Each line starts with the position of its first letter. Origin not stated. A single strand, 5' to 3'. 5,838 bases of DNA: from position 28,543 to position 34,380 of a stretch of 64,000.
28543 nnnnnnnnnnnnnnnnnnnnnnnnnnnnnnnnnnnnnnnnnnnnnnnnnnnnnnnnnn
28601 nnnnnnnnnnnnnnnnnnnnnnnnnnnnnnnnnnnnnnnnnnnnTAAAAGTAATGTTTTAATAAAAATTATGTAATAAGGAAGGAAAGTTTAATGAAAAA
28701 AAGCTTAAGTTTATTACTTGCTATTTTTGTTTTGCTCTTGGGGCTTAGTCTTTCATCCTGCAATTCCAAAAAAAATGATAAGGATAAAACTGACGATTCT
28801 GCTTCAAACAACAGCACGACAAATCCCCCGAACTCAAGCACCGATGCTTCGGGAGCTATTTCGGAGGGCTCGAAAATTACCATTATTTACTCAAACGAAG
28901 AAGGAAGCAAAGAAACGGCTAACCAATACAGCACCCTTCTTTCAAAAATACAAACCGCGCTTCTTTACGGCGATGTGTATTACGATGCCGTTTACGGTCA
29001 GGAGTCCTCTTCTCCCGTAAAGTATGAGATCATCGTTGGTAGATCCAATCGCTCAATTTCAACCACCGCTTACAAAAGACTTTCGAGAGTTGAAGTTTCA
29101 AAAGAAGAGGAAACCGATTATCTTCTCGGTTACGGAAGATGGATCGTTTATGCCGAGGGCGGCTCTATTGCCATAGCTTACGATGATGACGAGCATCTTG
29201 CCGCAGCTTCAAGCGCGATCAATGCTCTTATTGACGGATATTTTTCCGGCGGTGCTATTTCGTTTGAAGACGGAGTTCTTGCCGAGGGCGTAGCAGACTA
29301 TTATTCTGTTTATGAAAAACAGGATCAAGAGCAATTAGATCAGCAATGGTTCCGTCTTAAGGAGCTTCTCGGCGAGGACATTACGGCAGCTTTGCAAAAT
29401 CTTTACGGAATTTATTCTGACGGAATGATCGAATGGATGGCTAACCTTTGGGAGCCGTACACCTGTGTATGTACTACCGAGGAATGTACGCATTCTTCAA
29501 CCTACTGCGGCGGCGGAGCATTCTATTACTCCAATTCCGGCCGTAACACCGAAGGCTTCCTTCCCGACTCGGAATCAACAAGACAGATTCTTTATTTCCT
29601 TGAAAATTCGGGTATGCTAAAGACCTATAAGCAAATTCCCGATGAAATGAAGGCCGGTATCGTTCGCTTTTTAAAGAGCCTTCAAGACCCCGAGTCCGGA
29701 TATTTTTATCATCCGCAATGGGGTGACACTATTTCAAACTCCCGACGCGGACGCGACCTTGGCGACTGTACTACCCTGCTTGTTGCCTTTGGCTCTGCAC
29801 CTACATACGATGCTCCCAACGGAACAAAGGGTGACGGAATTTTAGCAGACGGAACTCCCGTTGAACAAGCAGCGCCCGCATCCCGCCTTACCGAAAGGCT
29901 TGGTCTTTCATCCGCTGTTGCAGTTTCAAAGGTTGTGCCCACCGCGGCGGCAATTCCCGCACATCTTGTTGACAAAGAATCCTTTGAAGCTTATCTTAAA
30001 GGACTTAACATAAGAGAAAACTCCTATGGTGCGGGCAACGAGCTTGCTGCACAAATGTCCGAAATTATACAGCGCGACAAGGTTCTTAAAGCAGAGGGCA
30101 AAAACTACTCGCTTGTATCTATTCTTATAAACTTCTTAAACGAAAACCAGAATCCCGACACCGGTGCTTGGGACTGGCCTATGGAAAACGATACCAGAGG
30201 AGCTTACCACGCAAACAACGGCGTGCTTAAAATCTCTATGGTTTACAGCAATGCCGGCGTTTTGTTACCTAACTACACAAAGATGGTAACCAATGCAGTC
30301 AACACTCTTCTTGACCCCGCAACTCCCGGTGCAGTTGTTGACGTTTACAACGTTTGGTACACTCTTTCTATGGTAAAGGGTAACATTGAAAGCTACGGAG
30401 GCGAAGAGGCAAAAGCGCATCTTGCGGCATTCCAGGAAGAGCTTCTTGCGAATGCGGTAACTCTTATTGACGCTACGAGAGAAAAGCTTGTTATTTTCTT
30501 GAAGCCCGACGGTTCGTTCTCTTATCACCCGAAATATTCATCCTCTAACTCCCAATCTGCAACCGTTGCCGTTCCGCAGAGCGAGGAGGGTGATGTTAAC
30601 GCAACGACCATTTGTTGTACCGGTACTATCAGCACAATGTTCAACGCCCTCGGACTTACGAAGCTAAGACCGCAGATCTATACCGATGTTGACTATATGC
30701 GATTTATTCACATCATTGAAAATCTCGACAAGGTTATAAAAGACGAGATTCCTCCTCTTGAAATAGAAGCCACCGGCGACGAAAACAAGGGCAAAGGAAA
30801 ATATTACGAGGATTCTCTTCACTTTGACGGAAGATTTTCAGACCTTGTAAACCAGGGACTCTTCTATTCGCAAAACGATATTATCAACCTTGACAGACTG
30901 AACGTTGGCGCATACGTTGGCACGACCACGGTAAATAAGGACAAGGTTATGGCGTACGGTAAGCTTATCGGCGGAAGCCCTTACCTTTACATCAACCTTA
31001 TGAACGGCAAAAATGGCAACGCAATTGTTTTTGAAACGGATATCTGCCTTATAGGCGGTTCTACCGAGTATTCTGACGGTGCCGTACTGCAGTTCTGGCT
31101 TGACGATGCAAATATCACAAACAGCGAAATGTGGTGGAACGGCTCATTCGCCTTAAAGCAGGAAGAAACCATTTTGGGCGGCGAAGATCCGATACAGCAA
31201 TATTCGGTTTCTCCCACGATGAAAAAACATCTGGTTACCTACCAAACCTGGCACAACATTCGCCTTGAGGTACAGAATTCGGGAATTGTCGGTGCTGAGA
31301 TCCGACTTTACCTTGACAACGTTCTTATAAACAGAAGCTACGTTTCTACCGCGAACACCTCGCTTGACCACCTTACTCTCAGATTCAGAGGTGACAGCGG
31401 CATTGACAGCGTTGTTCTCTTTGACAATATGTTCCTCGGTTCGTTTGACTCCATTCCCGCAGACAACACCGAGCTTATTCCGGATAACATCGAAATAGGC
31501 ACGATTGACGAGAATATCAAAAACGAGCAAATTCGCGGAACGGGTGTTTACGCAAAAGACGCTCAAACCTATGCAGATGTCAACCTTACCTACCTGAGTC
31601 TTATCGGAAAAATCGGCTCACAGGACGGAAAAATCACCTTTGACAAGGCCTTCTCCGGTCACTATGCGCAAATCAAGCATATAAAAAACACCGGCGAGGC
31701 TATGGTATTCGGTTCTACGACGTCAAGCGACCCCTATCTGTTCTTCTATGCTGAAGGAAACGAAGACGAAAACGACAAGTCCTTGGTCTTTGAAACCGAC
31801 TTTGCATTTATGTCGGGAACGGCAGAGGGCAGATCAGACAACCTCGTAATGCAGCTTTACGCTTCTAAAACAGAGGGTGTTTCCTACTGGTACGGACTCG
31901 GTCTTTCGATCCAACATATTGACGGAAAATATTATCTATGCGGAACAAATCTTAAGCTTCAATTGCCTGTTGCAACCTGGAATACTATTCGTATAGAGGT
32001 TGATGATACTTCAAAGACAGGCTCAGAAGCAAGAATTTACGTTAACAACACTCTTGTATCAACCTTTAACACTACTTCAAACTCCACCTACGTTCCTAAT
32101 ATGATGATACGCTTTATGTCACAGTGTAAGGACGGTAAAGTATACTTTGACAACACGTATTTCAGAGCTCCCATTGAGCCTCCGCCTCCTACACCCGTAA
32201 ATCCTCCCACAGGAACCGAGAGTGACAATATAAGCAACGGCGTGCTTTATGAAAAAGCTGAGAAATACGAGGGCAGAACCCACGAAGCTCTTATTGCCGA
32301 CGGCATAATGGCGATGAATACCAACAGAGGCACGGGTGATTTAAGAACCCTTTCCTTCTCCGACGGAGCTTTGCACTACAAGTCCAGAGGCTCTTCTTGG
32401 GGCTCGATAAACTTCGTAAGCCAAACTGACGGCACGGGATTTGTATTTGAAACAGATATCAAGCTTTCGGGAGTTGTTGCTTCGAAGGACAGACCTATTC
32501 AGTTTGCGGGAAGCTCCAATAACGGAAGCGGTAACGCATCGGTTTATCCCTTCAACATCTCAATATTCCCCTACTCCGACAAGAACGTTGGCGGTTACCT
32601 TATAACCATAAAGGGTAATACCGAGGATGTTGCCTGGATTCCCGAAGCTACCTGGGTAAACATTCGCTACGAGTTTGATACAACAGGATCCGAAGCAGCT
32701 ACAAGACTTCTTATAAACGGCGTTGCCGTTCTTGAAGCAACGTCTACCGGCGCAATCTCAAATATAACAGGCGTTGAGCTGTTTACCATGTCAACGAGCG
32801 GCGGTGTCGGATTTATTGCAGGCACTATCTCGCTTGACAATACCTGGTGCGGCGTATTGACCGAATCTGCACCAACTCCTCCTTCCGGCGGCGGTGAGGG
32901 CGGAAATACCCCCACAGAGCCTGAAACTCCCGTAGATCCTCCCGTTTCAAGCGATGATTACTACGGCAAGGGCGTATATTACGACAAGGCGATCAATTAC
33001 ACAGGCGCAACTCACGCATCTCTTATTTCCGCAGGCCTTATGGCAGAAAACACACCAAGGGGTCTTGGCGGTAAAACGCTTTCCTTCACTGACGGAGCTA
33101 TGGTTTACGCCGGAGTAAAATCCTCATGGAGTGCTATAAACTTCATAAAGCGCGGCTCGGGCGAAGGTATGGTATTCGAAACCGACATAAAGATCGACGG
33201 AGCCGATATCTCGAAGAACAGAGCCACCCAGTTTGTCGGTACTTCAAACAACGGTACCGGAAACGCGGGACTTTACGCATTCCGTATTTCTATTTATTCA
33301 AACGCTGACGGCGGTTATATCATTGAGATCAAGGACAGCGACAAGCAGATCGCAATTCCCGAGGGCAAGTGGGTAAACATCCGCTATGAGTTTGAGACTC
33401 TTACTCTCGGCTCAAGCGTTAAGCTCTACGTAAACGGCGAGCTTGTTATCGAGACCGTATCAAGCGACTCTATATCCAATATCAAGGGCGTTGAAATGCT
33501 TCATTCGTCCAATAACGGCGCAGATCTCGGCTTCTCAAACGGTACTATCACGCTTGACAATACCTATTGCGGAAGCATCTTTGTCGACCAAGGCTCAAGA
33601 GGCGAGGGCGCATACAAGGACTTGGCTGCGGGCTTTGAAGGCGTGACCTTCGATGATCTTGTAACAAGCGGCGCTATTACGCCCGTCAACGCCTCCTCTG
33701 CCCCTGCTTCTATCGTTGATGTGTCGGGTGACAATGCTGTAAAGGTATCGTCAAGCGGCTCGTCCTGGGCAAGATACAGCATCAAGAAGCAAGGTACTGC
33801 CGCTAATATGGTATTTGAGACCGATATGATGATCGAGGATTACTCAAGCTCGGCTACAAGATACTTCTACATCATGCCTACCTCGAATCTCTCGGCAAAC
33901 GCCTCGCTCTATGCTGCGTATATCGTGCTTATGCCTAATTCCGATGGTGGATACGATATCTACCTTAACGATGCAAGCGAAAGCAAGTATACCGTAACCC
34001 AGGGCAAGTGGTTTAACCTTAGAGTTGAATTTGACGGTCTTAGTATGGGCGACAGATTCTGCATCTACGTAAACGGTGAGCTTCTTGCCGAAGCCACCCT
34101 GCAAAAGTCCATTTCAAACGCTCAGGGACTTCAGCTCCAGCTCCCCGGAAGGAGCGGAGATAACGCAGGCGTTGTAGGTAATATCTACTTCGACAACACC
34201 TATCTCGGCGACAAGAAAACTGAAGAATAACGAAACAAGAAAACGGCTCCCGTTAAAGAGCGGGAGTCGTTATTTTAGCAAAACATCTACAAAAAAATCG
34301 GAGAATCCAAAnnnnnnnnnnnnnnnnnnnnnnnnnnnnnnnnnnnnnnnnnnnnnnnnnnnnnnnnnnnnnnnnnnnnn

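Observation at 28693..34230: Giant lipoprotein combining four domain types, with lipoprotein-specific insertions in the toroid domain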

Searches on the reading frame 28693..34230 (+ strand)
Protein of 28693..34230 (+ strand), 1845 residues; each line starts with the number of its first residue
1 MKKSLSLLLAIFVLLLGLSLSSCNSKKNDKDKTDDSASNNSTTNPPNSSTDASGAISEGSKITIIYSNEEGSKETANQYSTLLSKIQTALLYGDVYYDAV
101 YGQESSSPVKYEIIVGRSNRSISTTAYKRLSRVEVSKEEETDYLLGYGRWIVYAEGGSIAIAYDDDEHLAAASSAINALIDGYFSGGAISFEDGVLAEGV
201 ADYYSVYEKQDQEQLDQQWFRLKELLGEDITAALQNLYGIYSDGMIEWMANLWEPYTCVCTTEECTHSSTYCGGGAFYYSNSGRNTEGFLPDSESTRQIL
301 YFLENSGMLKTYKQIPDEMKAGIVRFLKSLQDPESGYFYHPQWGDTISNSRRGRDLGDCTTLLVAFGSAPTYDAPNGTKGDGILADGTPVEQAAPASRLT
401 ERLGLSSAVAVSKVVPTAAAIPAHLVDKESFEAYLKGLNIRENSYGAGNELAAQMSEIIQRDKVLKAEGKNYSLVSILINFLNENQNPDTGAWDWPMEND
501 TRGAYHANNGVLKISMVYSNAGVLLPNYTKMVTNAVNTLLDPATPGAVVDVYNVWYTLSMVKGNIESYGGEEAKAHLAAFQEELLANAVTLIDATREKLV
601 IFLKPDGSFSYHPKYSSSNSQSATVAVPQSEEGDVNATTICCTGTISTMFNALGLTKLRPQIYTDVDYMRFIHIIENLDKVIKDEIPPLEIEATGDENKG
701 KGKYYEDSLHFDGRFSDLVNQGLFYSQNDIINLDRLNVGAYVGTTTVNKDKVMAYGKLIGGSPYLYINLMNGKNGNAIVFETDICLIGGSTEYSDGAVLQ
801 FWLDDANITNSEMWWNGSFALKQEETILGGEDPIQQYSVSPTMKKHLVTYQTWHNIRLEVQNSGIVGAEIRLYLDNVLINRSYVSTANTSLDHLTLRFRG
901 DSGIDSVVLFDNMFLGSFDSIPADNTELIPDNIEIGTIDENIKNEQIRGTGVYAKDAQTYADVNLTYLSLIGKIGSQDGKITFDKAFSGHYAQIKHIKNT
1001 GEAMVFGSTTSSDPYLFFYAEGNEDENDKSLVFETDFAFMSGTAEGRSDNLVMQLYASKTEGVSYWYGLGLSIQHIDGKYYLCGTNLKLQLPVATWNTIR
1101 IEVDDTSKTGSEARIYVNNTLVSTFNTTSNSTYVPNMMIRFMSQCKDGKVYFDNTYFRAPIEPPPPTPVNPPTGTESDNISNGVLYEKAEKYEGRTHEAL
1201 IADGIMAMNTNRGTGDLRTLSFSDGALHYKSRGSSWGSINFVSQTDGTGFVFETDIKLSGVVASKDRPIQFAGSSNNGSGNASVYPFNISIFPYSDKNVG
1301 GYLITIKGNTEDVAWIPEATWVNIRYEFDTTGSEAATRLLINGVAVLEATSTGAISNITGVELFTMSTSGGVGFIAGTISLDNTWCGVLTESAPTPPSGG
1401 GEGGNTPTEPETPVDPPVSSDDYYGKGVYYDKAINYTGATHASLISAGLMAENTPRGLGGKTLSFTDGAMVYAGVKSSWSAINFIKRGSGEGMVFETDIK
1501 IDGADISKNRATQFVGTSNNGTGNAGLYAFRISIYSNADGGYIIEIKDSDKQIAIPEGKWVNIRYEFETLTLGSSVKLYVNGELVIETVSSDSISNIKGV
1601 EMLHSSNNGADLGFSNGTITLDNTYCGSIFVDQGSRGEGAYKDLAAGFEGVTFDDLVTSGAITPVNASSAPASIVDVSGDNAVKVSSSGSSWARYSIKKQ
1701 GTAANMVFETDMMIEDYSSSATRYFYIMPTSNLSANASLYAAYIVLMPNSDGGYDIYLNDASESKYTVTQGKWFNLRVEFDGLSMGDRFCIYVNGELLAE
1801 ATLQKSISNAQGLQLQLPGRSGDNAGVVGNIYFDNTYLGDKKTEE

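Call 4: search_protein_families(library=pfam, proteins=[window:28693-34230:+], max_evalue=1)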
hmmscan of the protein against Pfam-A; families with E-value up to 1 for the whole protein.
window:28693-34230:+ (1845 aa): 3 families
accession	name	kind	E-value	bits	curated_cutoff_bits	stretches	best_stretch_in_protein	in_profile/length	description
PF13385.13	Laminin_G_3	-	1.2e-10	42.1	27.6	2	1718-1830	16-134/151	Concanavalin A-like lectin/glucanases superfamily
PF19247.4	DUF5895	-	0.06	14.3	25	1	1281-1341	11-70/153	Family of unknown function (DUF5895)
PF20620.4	DUF6805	-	0.24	12.2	27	0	1771-1818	54-103/133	Family of unknown function (DUF6805)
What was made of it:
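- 33592..34209 (+): LamG-type module M5, the only module above Pfam's Laminin_G_3 threshold. PF13385 E 1.2e-10, 42.1 bits against a cut-off of 27.6 (call 4).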

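Call 7: search_solved_structures(query=window:28693-34230:+, max_evalue=1)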
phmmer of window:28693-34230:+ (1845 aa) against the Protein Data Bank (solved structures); distinct sequences matched with E-value up to 1: 0.

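Call 8: search_protein_families(library=ncbifam, proteins=[window:28693-34230:+], max_evalue=1)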
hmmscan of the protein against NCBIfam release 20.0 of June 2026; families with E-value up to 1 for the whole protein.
window:28693-34230:+ (1845 aa): 6 families
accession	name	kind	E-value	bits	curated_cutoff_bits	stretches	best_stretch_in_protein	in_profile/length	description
NF050142.1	PG1828_fam_lipo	equivalog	0.0023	18.6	50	1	1-41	1-37/59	PG1828 family lipoprotein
NF052551.1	EnvBioLpgNMYCTU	equivalog_domain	0.027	13.8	250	1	7-70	4-67/227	envelope biogenesis lipoprotein LpqN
NF045938.1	MAG3960_fam_LP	equivalog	0.057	12.3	100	1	1-50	1-51/496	MAG3960 family lipoprotein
NF053689.1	BamJ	equivalog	0.071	13.4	100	1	1-80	1-78/184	BamJ family beta-barrel-assembly machinery protein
NF041428.1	TrsH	subfamily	0.15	12.1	150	1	1-50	1-39/149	TrsH/TraH family protein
NF058647.1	lipo_LytA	equivalog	0.19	12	110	0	1-43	1-38/107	acidic lipoprotein LytA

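Call 43: find_encoding_contigs(protein=window:28693-34230:+, flank=3000, max_places=3)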
Protein window:28693-34230:+ (1845 aa): no gene with exactly this product is on record in the collection.
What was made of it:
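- Tried and rejected: An exact-sequence look-up of the window protein found that it is not in the collection (call 43).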

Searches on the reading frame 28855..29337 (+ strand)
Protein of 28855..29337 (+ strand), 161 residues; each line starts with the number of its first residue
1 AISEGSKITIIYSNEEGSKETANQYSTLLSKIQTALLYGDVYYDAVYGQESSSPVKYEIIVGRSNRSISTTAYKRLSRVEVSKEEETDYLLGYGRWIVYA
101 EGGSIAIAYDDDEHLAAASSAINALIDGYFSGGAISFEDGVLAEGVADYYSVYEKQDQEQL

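Call 36: predict_structure(alignment_id=A2)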
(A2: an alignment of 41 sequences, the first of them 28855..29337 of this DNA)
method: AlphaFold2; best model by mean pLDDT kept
length: 161 residues; sequences in the alignment: 41
mean_pLDDT: 88.7   pTM: 0.85
mean pLDDT of the five models: 88.7, 88.4, 88.0, 87.0, 86.7
residues with pLDDT >= 90: 86; 70-90: 69; 50-70: 6; < 50: 0
segments of 3 or more residues with pLDDT < 50: none
pLDDT, mean of each block of 10 residues (from residue 1): 89 77 87 86 86 94 96 97 76 92 96 89 94 87 93 81 83
secondary structure, 60 per line:
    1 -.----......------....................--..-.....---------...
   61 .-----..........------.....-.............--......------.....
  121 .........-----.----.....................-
elements in order: E7-12 H19-36 E44-48 E58-61 H67-76 H83-87 H89-92 E93-101 E104-109 H116-129 E140-148 H149-160
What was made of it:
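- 28867..29337 (+): N-domain, aa 59-215: an alpha/beta accessory domain of the GH20b/GH84/GH115/GH67 N-terminal type. The AF2 model has pLDDT 88.7 (call 36).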

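Call 40: fold_search(model_id=the predicted structure, library=pdb)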
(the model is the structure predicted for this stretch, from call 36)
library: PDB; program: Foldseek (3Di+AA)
matches with E <= 10: 1020; with E <= 0.001: 2
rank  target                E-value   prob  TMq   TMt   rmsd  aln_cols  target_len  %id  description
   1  6pv4_B                2.2e-04  1.00  0.44  0.15   5.7       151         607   12  Structure of CpGH84A (released 2019-09-11)
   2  4c90_A                8.6e-04  0.98  0.40  0.11   7.8       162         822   15  Evidence that GH115 alpha-glucuronidase activity is dependent on conformational flexibility (released 2013-11-13)
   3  8pxt_B                7.7e-03  0.90  0.38  0.13   6.3       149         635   14  Targeting extended blood antigens by Akkermansia muciniphila enzymes unveils a missing link for generating universal d (released 2024-02-28)
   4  8pxv_C                8.8e-03  0.95  0.42  0.14   6.1       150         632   13  Targeting extended blood antigens by Akkermansia muciniphila enzymes unveils a missing link for generating universal d (released 2024-02-28)
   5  5the_A                1.1e-02  0.44  0.23  0.10  11.7       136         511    9  Crystal structure of the C-terminal lobe of a budding yeast Argonaute (released 2018-03-14)
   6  8pxu_C                1.7e-02  0.91  0.42  0.14   5.7       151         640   10  Targeting extended blood antigens by Akkermansia muciniphila enzymes unveils a missing link for generating universal d (released 2024-02-28)
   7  3gh4                  2.8e-02  0.82  0.39  0.16   6.8       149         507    8  Crystal structure of beta-hexosaminidase from Paenibacillus sp. TS12 (released 2009-07-07)
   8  3sur                  3.0e-02  0.82  0.39  0.15   7.7       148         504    8  Crystal structure of beta-hexosaminidase from Paenibacillus sp. TS12 in complex with NAG-thiazoline. (released 2012-06-06)
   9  2f4n_A                3.2e-02  0.54  0.34  0.26   7.9       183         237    6  Crystal structure of protein MJ1651 from Methanococcus jannaschii DSM 2661, Pfam DUF62 (released 2005-12-06)
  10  4v1t_B                3.4e-02  0.82  0.24  0.06   7.2        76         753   12  Heterocyclase in complex with substrate and Cofactor (released 2015-01-14)
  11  4f1n_A                3.8e-02  0.35  0.25  0.06  11.7       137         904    9  Crystal structure of Kluyveromyces polysporus Argonaute with a guide RNA (released 2012-06-13)
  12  4f1n_B                4.1e-02  0.25  0.23  0.07  11.8       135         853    9  Crystal structure of Kluyveromyces polysporus Argonaute with a guide RNA (released 2012-06-13)
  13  8pxu_B                6.0e-02  0.51  0.37  0.13   7.3       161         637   12  Targeting extended blood antigens by Akkermansia muciniphila enzymes unveils a missing link for generating universal d (released 2024-02-28)
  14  2f4n_C                6.0e-02  0.28  0.29  0.22   8.7       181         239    7  Crystal structure of protein MJ1651 from Methanococcus jannaschii DSM 2661, Pfam DUF62 (released 2005-12-06)
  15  5the_E                7.8e-02  0.21  0.24  0.10  10.6       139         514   11  Crystal structure of the C-terminal lobe of a budding yeast Argonaute (released 2018-03-14)
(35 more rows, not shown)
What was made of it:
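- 28867..29337 (+): Foldseek against the PDB finds GH84 6pv4 (E 2.2e-4, prob 1.00), GH115 4c90 (8.6e-4), then GH20 and GH67 N-domains (call 40).
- On GH20b-type N-terminal accessory domain (GH20/GH84/GH115/GH67): Foldseek gives 6pv4 E 2.2e-4 (prob 1.00), 4c90 8.6e-4, and GH20 and GH67 in the top 20, using a model with pLDDT 88.7 (calls 36, 40).
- Closest known: N-terminal alpha/beta accessory domain of GH84, GH115, GH20. Same: The predicted fold matches: Foldseek E 2.2e-4 (prob 1.00) to CpGH84A 6pv4 and 8.6e-4 to GH115 4c90, with GH20 and GH67 following (call 40).
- The N-domain is of a type seen in front of catalytic domains (call 40).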
